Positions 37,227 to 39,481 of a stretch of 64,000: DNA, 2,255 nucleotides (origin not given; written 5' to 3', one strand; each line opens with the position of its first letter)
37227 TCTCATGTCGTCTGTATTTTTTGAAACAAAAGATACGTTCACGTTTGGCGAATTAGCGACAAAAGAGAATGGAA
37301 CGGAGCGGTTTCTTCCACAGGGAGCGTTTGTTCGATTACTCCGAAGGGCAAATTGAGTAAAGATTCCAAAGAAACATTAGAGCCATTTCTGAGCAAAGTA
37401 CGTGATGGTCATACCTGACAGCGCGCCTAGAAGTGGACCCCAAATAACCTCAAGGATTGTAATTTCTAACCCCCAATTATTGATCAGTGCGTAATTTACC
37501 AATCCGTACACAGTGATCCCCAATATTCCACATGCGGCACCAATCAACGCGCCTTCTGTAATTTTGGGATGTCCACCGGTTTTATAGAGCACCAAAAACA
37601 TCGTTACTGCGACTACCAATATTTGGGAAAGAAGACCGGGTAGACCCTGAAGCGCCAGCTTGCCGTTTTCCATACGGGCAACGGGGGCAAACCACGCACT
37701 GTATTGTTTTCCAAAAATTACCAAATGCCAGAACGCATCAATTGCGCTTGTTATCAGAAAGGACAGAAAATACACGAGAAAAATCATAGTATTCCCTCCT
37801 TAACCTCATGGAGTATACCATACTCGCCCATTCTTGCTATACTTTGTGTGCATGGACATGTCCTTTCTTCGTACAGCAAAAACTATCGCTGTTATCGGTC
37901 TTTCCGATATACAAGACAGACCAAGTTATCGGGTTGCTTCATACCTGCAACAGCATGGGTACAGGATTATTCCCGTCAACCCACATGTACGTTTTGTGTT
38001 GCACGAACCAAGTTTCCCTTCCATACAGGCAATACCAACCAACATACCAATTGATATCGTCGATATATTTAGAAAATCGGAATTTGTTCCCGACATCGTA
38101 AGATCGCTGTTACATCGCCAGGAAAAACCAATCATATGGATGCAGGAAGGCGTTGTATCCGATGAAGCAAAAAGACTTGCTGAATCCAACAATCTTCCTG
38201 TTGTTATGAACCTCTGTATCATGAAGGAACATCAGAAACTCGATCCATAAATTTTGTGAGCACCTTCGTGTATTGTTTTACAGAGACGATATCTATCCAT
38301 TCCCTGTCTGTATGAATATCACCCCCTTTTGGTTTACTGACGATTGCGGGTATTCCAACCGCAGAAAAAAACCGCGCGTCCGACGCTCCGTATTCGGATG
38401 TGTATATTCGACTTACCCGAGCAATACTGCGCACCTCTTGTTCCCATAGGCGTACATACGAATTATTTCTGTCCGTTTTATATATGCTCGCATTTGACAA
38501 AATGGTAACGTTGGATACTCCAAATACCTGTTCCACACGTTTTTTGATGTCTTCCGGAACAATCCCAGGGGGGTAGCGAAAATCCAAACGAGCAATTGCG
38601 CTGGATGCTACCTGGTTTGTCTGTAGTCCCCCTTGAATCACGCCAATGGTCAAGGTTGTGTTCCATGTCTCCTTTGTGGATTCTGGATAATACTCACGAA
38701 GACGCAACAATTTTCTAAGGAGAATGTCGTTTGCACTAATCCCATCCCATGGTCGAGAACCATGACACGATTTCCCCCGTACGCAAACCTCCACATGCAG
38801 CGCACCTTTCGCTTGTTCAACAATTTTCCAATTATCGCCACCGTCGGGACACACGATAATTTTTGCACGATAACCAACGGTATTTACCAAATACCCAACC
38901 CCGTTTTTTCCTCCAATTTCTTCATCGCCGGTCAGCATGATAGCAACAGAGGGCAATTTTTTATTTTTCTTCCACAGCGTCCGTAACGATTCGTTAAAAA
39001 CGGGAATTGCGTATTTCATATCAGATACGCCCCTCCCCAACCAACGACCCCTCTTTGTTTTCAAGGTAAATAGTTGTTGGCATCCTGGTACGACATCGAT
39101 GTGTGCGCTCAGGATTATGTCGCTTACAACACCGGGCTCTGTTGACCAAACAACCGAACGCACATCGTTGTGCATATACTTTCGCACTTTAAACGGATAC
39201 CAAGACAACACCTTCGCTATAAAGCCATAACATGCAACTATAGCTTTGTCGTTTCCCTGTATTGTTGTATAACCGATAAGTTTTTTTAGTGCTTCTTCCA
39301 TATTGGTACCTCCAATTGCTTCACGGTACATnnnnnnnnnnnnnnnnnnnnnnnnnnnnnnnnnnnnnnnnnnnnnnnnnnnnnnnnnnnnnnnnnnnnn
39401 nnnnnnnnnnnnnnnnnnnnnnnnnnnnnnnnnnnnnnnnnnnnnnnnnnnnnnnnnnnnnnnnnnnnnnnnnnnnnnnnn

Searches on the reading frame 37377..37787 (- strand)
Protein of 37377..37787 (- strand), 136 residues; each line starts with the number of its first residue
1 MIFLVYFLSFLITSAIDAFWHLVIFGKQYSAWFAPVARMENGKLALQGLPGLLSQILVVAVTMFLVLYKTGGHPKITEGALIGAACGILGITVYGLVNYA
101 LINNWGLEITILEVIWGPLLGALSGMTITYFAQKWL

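Call 7: search_protein_families(library=pfam, proteins=[window:37377-37787:-], max_evalue=0.01)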
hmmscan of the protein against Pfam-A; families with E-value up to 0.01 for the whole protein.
window:37377-37787:- (136 aa): 3 families
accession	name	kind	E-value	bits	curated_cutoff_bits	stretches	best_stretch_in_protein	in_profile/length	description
PF09945.14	DUF2177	-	1.3e-13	51.6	26.9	1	3-126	2-120/124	Predicted membrane protein (DUF2177)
PF08570.15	DUF1761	-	0.00056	20.6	31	1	6-114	3-108/123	Protein of unknown function (DUF1761)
PF07907.16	YibE_F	-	0.0051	16.8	27.2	1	44-109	41-106/241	YibE/F-like protein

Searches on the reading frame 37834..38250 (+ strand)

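Call 7: search_protein_families(library=pfam, proteins=[window:37834-38250:+], max_evalue=0.01)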
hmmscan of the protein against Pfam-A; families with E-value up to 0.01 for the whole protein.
window:37834-38250:+ (138 aa): 1 family
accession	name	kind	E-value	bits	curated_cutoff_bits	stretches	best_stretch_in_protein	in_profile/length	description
PF13380.12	CoA_binding_2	-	3.2e-36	124.7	22.8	1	16-134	1-116/116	CoA binding domain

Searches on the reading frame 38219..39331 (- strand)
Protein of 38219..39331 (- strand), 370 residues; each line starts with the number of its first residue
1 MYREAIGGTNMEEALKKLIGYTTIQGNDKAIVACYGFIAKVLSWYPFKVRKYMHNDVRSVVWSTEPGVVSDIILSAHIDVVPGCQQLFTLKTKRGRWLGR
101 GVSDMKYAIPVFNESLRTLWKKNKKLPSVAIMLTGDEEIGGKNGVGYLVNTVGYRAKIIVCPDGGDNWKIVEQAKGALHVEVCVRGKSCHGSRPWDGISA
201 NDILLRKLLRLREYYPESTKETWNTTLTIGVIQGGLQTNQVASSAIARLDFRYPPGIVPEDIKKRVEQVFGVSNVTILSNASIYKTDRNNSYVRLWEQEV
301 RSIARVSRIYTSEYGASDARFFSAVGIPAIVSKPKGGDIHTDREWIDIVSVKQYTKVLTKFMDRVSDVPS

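Call 7: search_protein_families(library=pfam, proteins=[window:38219-39331:-], max_evalue=0.01)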
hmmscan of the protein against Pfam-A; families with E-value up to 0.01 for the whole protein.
window:38219-39331:- (370 aa): 2 families
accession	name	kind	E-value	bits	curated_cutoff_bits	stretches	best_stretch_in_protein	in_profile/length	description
PF01546.33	Peptidase_M20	-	4.4e-20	72.9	24.6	1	73-363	1-205/206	Peptidase family M20/M25/M40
PF07687.19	M20_dimer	-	3.6e-18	65.9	21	1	175-270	4-99/107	Peptidase dimerisation domain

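Call 64: search_protein_families(library=ncbifam, proteins=[window:38219-39331:-], max_evalue=0.001)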
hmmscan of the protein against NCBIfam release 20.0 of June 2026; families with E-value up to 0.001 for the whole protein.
window:38219-39331:- (370 aa): 42 families (the best 25 are shown)
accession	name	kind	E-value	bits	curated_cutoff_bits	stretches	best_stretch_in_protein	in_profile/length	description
NF006399.0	PRK08651.1-2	equivalog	4.7e-36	124.7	381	2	11-213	6-215/405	succinyl-diaminopimelate desuccinylase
TIGR01910.1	DapE-ArgE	subfamily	7.9e-35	120.7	217.6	1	13-357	2-373/373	ArgE/DapE family deacylase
NF006400.0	PRK08651.1-3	equivalog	3.5e-31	108.4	374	1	72-366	86-407/410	succinyl-diaminopimelate desuccinylase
TIGR01892.1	AcOrn-deacetyl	equivalog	1.1e-30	106.9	297.7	1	14-360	2-363/365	acetylornithine deacetylase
NF009557.0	PRK13009.1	equivalog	1.1e-28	100.5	284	1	13-365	7-374/377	succinyl-diaminopimelate desuccinylase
NF005710.0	PRK07522.1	subfamily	4.4e-27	95.2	412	1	11-365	10-388/391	acetylornithine deacetylase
TIGR01900.1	dapE-gram_pos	equivalog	2.8e-26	92.3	304.2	1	56-362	44-350/351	succinyl-diaminopimelate desuccinylase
TIGR01246.1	dapE_proteo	equivalog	3.6e-24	85.5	361.8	1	13-364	3-369/370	succinyl-diaminopimelate desuccinylase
NF003474.0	PRK05111.1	equivalog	8.6e-22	77.6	460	1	72-364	75-379/383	acetylornithine deacetylase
NF005602.0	PRK07338.1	equivalog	6e-20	71.2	357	1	58-366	83-400/409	hydrolase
NF006365.0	PRK08588.1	subfamily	3.1e-19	69.6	289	1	12-356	10-371/383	succinyl-diaminopimelate desuccinylase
NF010589.0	PRK13983.1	equivalog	5.2e-19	68.5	333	1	61-362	75-406/409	M20 family metallo-hydrolase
TIGR01880.1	Ac-peptdase-euk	subfamily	7.7e-19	67.6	338.6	1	61-332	64-362/401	N-acyl-aliphatic-L-amino acid amidohydrolase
NF006326.0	PRK08554.1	equivalog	1.2e-18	67.2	354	2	286-364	366-443/446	peptidase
NF006405.0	PRK08652.1-3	equivalog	7.7e-18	64.8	455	1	12-365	5-364/367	acetylornithine deacetylase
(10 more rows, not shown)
